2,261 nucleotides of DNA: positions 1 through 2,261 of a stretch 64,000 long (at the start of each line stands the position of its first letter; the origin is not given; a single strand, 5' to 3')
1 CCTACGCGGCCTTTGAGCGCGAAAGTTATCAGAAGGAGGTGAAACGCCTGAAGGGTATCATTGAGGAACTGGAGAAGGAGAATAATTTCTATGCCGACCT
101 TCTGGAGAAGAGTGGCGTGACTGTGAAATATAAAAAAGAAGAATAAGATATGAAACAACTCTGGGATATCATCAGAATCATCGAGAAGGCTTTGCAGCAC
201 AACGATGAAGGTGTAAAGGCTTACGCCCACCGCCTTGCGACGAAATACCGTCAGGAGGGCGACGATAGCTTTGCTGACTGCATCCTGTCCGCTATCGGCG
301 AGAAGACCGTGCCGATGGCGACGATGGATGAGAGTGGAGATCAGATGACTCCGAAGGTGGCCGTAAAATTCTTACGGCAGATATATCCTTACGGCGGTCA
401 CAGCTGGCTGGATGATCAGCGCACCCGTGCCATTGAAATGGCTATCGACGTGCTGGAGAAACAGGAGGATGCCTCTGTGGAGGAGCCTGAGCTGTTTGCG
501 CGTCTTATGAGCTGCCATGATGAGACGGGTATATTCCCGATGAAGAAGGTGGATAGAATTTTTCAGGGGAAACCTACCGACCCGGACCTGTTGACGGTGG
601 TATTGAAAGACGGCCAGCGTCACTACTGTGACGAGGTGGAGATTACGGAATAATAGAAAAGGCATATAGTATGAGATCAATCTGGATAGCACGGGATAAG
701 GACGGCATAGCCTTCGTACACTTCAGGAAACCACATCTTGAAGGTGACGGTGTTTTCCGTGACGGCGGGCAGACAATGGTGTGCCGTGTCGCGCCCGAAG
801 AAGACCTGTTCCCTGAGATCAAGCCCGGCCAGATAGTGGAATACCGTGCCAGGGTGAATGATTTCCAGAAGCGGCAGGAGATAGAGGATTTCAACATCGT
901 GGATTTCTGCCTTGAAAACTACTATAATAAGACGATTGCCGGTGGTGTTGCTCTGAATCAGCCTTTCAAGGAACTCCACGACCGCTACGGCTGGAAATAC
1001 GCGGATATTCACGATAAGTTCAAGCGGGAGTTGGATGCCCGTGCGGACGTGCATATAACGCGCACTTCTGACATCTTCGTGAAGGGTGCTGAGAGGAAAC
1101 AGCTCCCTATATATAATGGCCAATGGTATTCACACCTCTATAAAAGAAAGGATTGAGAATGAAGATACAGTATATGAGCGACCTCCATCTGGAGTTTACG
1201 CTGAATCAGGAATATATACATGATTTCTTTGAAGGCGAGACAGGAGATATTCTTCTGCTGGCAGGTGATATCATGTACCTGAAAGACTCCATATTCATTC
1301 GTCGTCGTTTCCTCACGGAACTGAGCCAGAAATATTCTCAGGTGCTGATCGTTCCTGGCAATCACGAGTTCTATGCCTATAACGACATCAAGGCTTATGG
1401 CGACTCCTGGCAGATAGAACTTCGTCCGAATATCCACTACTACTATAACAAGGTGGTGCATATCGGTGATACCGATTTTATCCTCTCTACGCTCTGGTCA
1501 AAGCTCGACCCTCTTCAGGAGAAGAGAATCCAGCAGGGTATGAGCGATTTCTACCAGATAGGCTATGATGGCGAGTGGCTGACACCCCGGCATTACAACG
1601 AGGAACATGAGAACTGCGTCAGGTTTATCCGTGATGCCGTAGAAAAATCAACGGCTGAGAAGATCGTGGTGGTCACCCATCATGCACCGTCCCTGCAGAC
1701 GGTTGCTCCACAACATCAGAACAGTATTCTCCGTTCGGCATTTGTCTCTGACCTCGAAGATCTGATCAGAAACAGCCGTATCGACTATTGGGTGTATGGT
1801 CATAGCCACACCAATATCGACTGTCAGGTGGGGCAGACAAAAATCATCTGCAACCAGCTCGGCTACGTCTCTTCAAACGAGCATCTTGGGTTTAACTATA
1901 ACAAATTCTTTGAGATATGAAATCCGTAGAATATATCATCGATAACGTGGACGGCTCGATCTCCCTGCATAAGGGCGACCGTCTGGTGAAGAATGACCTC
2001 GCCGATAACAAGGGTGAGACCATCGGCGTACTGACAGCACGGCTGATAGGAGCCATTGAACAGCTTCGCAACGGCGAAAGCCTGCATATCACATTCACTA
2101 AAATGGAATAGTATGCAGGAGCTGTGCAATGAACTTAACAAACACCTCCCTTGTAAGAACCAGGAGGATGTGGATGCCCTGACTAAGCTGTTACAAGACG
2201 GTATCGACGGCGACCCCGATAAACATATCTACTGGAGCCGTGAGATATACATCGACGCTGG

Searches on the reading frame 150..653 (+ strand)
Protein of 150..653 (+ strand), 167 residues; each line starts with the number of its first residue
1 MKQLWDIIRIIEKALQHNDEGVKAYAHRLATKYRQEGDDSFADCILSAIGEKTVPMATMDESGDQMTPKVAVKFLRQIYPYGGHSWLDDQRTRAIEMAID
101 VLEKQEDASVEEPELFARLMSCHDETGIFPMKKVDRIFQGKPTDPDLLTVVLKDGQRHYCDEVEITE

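Call 20: search_protein_families(library=pfam, alignment_id=A1, max_evalue=0.001)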
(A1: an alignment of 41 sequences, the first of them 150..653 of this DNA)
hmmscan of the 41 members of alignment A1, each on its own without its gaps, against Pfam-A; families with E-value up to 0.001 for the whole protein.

A. member 1, window:150-653:+ (167 aa): 0 families

B. families by the number of members that match (of 41 scanned): 13 families
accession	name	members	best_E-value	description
PF01223.29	Endonuclease_NS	1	1.7e-52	DNA/RNA non-specific endonuclease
PF04002.20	RadC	1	1.3e-40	RadC-like JAB domain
PF00145.23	DNA_methylase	1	1.4e-40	C-5 cytosine-specific DNA methylase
PF01145.31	Band_7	1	5.4e-38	SPFH domain / Band 7 family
PF20582.4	UPF0758_N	1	3.1e-24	UPF0758 N-terminal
PF00149.33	Metallophos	1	5.9e-16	Calcineurin-like phosphoesterase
PF10686.14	YAcAr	1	8.4e-16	YspA, cpYpsA-related SLOG family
PF03703.20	bPH_2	1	5.6e-10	Bacterial PH domain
PF08378.17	NERD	1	5.7e-09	Nuclease-related domain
PF16200.10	Band_7_C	1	5.6e-08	C-terminal region of band_7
PF12850.12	Metallophos_2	1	7.4e-08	Calcineurin-like phosphoesterase superfamily domain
PF02481.21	DNA_processg_A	1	0.00048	DNA recombination-mediator protein A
PF12826.13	HHH_2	1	0.00055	Helix-hairpin-helix motif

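Call 35: find_encoding_contigs(protein=window:150-653:+, flank=10000, max_places=3)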
Protein window:150-653:+ (167 aa): 1 contig read that carries it; 1 place shown.
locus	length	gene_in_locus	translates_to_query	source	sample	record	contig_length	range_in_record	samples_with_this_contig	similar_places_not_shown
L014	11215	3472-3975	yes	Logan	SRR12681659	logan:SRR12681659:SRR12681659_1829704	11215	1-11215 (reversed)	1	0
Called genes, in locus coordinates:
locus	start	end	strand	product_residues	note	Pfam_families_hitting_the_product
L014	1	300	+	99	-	?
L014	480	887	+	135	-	-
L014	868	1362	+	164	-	-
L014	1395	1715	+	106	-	-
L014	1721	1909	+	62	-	-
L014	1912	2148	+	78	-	-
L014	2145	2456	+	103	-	-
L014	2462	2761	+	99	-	-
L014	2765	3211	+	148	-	PF09643:YopX (weak)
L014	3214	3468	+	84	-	-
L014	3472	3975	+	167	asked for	-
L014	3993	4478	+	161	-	-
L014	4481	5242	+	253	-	PF00149:Metallophos, PF12850:Metallophos_2 (weak)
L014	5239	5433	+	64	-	-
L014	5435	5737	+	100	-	-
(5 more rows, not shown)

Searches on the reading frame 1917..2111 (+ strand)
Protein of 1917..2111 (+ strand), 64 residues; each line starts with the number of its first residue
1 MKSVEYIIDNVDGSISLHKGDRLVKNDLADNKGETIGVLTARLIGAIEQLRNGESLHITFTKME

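Call 49: search_protein_families(library=pfam, alignment_id=A4, max_evalue=0.01)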
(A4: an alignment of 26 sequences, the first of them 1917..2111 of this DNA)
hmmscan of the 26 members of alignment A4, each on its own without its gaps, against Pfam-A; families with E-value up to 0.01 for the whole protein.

A. member 1, window:1917-2111:+ (64 aa): 0 families

B. families by the number of members that match (of 26 scanned): 3 families
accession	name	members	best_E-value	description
PF18843.6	LPD28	1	1.6e-13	Large polyvalent protein associated domain 28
PF00436.31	SSB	1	1.1e-07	Single-strand binding protein family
PF08139.17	LPAM_1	1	0.0058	Prokaryotic membrane lipoprotein lipid attachment site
